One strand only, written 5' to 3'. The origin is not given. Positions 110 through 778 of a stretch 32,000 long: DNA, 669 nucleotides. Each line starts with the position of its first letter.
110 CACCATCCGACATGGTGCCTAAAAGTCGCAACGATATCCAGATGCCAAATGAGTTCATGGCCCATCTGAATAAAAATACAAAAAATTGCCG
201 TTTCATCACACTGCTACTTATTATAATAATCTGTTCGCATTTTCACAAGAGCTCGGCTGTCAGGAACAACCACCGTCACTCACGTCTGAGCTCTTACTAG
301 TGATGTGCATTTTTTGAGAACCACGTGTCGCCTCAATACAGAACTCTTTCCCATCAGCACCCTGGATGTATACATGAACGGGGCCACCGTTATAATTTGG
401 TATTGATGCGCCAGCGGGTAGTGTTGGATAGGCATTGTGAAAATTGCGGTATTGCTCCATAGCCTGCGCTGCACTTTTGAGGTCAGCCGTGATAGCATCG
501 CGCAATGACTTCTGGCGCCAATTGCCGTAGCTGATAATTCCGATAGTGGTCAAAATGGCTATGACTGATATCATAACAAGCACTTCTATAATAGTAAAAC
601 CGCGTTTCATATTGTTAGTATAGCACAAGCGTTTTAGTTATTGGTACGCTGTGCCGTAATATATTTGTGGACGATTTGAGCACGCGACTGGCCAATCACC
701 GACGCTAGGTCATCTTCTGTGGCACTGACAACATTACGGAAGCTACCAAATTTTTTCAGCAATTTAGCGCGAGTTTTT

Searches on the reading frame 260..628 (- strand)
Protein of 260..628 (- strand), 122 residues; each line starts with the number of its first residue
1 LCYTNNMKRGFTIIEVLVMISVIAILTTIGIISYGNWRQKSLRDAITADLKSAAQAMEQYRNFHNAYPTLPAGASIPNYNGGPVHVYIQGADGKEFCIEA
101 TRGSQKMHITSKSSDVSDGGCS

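Call 57: search_protein_families(library=pfam, proteins=[window:260-628:-], max_evalue=0.001)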
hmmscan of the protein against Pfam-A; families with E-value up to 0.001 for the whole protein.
window:260-628:- (122 aa): 2 families
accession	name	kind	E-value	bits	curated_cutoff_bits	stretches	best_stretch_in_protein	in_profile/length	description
PF16732.10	ComP_DUS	-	1.5e-05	26.2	27.3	1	33-106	2-78/87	Type IV minor pilin ComP, DNA uptake sequence receptor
PF07963.17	N_methyl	-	7.8e-05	22.5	21.2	1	6-29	2-25/27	Prokaryotic N-terminal methylation motif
